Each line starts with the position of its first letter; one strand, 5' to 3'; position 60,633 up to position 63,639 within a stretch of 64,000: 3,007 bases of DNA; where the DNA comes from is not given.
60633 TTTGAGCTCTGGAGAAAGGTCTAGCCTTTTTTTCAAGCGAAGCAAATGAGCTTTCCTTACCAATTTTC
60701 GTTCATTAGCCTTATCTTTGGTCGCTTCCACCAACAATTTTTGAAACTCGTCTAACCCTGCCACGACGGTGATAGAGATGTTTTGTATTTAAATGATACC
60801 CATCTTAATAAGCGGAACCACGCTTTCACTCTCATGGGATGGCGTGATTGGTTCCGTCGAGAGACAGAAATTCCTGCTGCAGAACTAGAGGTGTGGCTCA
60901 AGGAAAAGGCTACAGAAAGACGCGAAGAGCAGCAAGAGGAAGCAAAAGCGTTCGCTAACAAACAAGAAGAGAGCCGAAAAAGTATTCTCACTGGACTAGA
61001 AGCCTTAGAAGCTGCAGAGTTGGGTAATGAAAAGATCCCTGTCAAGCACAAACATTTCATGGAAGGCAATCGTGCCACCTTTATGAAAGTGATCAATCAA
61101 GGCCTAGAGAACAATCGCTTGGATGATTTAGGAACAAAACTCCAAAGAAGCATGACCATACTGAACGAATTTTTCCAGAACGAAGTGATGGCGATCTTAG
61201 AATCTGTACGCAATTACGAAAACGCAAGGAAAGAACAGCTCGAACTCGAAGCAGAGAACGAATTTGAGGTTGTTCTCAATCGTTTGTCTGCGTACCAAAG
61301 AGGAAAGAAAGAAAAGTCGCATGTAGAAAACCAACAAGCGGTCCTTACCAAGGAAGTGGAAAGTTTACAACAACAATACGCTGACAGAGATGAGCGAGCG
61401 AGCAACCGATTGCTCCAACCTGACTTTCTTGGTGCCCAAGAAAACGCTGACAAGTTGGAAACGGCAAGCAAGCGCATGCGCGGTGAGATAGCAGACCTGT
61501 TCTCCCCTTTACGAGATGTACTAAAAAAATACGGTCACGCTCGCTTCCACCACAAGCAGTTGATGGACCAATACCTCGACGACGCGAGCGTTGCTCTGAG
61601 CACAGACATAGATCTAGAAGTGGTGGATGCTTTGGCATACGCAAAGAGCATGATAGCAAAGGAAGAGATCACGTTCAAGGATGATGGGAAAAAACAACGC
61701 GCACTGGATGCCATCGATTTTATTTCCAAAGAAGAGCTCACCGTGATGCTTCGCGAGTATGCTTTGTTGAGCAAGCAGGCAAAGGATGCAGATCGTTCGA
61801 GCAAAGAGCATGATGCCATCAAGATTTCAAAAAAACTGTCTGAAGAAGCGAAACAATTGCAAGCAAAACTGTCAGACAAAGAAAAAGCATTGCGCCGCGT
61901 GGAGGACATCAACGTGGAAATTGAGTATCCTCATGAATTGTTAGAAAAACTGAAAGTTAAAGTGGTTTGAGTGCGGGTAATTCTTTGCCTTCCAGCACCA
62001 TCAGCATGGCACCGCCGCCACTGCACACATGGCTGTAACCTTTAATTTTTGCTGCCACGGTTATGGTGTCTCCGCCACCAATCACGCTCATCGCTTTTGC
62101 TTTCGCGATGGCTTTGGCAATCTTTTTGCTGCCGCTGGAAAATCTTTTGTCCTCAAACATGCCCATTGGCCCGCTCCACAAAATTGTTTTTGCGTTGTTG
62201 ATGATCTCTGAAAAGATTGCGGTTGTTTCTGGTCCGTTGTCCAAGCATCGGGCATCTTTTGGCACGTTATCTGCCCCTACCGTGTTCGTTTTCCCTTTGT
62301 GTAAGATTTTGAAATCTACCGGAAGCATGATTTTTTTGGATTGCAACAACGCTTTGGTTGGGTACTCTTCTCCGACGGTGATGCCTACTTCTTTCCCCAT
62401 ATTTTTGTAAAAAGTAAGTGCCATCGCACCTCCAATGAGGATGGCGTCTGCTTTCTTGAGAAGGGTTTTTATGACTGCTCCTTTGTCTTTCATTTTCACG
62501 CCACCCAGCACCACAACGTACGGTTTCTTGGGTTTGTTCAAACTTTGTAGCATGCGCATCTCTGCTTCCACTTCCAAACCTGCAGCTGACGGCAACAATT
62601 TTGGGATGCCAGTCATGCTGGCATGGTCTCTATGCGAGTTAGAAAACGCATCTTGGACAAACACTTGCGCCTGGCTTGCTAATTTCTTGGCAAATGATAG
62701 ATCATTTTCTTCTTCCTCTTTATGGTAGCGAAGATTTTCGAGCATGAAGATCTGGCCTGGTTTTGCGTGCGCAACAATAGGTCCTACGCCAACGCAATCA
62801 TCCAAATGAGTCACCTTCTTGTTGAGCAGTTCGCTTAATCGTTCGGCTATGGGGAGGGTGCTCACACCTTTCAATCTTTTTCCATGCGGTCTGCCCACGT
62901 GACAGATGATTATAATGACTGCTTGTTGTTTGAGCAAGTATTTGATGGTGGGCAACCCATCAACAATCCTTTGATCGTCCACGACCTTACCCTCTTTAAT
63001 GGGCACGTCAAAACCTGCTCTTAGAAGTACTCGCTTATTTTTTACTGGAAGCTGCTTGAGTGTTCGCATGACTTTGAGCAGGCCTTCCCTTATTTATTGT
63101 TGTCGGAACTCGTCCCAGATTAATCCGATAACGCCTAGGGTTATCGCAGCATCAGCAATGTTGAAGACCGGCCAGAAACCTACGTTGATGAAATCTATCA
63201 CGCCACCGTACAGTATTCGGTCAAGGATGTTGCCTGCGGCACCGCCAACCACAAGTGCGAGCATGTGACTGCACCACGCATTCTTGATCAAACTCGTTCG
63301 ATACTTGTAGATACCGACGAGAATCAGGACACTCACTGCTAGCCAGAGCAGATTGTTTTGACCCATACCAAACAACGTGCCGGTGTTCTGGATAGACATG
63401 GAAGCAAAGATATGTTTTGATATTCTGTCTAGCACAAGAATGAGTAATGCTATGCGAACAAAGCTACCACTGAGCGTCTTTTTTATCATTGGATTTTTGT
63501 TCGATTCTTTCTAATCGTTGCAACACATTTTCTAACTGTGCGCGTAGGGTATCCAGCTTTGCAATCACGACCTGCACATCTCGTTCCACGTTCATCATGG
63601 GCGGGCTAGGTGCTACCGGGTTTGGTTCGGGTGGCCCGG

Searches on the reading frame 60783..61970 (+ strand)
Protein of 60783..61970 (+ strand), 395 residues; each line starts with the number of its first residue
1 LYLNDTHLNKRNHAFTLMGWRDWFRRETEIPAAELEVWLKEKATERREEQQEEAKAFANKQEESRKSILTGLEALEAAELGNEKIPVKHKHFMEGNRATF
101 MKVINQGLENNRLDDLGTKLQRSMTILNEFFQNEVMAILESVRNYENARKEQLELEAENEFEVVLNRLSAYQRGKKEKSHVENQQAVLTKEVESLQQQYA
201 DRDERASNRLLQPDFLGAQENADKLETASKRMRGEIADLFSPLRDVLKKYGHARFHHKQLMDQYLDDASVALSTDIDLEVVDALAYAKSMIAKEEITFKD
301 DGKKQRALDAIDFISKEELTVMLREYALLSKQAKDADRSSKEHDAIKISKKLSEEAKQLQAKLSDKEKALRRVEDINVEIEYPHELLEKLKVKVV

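Call 9: search_protein_families(library=pfam, proteins=[window:60783-61970:+])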
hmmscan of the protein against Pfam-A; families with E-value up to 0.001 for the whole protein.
window:60783-61970:+ (395 aa): 1 family
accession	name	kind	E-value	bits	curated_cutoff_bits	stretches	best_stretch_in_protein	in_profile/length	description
PF11651.14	P22_CoatProtein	-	2e-05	24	24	1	184-333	22-173/423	P22 coat protein - gene protein 5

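Call 40: search_protein_families(library=phrogs, proteins=[window:60783-61967:+], max_evalue=0.01)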
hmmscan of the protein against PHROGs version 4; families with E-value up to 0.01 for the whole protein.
window:60783-61967:+ (395 aa): 0 families

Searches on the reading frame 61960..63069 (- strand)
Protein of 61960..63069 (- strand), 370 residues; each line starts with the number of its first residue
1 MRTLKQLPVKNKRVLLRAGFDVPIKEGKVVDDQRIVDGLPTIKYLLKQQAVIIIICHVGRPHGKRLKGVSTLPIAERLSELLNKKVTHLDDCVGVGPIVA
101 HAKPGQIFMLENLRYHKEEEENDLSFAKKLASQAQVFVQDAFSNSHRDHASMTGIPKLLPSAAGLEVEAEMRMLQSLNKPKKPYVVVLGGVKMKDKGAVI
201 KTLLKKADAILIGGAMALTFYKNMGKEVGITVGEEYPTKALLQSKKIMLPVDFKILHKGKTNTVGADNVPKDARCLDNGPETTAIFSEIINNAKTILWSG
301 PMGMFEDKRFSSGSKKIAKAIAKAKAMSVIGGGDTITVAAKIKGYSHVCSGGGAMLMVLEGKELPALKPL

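Call 39: search_protein_families(library=pfam, proteins=[window:61960-63069:-], max_evalue=0.01)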
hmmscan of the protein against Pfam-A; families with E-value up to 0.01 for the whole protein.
window:61960-63069:- (370 aa): 1 family
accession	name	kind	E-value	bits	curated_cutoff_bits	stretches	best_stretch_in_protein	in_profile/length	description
PF00162.24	PGK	-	7.5e-117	391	27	1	5-362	2-379/379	Phosphoglycerate kinase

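Call 40: search_protein_families(library=phrogs, proteins=[window:61960-63069:-], max_evalue=0.01)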
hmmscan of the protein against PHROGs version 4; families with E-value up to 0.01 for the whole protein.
window:61960-63069:- (370 aa): 0 families

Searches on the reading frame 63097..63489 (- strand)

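Call 39: search_protein_families(library=pfam, proteins=[window:63097-63489:-], max_evalue=0.01)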
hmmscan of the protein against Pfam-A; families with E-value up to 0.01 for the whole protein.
window:63097-63489:- (131 aa): 1 family
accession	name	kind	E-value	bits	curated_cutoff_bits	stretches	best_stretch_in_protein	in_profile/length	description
PF01252.23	Peptidase_A8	-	1.7e-24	87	25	1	25-128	30-141/142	Signal peptidase (SPase) II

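Call 40: search_protein_families(library=phrogs, proteins=[window:63097-63489:-], max_evalue=0.01)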
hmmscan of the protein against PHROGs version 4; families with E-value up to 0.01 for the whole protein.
window:63097-63489:- (131 aa): 0 families
